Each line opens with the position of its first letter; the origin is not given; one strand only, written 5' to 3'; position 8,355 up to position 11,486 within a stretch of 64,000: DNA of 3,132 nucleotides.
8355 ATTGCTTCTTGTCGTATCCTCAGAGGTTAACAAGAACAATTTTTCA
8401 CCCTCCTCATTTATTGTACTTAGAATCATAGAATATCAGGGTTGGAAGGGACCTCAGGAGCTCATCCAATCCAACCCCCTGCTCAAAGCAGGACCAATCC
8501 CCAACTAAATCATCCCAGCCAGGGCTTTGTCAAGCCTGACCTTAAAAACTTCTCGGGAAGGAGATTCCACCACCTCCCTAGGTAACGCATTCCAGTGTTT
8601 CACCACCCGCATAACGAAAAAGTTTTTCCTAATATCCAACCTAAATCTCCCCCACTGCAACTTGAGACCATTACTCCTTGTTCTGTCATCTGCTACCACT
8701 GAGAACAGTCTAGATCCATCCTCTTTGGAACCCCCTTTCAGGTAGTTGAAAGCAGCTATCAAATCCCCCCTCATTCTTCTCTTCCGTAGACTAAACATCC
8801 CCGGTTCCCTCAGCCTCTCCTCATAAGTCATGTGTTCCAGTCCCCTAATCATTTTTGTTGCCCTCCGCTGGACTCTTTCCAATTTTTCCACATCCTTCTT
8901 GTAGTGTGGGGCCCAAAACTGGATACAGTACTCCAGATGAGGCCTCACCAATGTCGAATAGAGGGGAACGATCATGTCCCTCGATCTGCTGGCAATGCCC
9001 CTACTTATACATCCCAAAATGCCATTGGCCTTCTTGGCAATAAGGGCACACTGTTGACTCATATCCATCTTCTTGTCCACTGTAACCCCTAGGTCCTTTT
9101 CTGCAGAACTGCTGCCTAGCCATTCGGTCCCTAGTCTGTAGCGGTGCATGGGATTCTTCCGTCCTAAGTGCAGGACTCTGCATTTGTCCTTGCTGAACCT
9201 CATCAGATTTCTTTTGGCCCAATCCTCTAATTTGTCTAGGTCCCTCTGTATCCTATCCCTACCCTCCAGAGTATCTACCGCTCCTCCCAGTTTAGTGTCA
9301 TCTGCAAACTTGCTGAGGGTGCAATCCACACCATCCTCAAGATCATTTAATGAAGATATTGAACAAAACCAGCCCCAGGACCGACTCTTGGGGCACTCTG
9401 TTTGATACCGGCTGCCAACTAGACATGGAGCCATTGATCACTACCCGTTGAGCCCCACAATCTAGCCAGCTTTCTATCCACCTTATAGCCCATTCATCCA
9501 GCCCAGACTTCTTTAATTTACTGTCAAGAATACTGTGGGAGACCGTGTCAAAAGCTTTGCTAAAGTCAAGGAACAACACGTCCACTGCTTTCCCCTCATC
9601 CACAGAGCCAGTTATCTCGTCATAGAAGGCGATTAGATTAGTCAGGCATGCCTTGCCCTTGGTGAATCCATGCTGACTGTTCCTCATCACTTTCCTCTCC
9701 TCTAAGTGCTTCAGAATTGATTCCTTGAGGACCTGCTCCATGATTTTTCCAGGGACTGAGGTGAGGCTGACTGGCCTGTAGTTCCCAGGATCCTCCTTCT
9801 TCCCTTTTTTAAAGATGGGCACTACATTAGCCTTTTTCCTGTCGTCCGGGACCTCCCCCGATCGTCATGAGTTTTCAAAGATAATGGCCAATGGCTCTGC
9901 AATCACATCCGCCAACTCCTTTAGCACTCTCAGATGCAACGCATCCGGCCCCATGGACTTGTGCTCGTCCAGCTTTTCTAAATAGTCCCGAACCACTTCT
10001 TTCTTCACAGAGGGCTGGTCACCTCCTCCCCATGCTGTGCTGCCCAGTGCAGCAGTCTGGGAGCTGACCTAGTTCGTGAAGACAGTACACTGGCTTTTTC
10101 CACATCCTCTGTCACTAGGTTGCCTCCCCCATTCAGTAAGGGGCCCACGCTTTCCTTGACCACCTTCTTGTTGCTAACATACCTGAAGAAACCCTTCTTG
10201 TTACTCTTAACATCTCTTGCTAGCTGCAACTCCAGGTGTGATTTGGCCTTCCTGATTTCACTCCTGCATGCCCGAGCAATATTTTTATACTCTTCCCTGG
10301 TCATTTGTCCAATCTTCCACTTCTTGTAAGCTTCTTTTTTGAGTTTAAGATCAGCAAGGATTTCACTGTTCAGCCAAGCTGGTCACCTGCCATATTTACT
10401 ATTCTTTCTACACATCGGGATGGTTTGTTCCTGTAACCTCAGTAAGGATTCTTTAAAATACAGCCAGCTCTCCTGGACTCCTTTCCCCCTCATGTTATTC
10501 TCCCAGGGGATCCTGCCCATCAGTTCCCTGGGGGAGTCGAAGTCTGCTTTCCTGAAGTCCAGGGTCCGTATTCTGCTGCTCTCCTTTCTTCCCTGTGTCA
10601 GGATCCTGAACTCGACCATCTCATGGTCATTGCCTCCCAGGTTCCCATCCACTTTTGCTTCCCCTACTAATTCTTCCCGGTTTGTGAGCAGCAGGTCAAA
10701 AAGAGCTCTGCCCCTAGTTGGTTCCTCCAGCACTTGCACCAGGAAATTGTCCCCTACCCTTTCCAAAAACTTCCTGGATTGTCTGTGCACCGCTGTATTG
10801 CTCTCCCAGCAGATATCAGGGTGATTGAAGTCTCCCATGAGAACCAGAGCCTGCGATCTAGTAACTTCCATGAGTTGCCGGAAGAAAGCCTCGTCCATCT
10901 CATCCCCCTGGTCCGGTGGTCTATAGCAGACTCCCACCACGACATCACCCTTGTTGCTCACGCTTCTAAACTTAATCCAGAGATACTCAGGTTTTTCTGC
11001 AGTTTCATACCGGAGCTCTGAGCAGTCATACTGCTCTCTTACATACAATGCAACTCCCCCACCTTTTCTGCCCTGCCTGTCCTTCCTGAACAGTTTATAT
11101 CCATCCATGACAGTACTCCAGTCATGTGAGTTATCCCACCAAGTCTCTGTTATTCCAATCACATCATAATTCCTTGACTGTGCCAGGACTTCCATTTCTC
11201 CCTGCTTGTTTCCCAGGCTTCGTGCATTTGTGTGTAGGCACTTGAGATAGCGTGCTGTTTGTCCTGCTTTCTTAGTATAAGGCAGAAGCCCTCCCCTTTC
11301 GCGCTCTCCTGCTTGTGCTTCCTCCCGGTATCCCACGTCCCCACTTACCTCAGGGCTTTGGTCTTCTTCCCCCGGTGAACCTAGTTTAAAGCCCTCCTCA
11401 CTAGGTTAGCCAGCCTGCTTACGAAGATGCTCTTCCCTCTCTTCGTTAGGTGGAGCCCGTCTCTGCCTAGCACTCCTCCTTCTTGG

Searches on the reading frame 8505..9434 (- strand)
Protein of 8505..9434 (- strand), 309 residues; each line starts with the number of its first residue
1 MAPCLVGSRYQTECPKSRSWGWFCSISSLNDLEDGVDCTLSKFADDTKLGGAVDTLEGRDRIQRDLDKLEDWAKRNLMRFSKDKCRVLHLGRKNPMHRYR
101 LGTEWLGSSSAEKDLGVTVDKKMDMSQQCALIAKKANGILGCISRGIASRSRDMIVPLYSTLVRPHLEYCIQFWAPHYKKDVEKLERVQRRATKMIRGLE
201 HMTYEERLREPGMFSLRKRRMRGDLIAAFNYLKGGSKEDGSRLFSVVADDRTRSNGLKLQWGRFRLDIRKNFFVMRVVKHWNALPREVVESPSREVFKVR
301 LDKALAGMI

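Call 17: search_protein_families(library=pfam, proteins=[window:8505-9434:-], max_evalue=0.01)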
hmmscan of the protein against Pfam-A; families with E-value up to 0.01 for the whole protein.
window:8505-9434:- (309 aa): 1 family
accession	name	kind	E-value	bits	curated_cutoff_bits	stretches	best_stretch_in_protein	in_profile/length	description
PF00078.32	RVT_1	-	0.00084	19.5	29.6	1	29-100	138-195/205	Reverse transcriptase (RNA-dependent DNA polymerase)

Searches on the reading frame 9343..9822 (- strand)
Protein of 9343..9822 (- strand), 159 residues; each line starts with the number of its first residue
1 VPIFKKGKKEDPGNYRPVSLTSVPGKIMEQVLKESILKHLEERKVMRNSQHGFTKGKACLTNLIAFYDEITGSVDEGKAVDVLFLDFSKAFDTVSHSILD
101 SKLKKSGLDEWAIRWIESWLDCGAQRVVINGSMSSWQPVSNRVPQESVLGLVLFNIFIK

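Call 17: search_protein_families(library=pfam, proteins=[window:9343-9822:-], max_evalue=0.01)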
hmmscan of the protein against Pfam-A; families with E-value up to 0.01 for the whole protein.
window:9343-9822:- (159 aa): 1 family
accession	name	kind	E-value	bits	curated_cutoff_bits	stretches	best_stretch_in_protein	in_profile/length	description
PF00078.32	RVT_1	-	3.6e-23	82.8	29.6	1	8-158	2-134/205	Reverse transcriptase (RNA-dependent DNA polymerase)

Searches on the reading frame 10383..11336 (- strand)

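Call 17: search_protein_families(library=pfam, proteins=[window:10383-11336:-], max_evalue=0.01)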
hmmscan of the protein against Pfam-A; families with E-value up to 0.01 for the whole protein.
window:10383-11336:- (317 aa): 2 families
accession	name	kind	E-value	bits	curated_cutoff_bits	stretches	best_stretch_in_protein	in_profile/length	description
PF03372.29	Exo_endo_phos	-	2.7e-13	50.6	24.5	1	49-189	24-173/225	Endonuclease/Exonuclease/phosphatase family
PF14529.12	Exo_endo_phos_2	-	1.9e-08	34.6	27.4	1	134-241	3-116/117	Endonuclease-reverse transcriptase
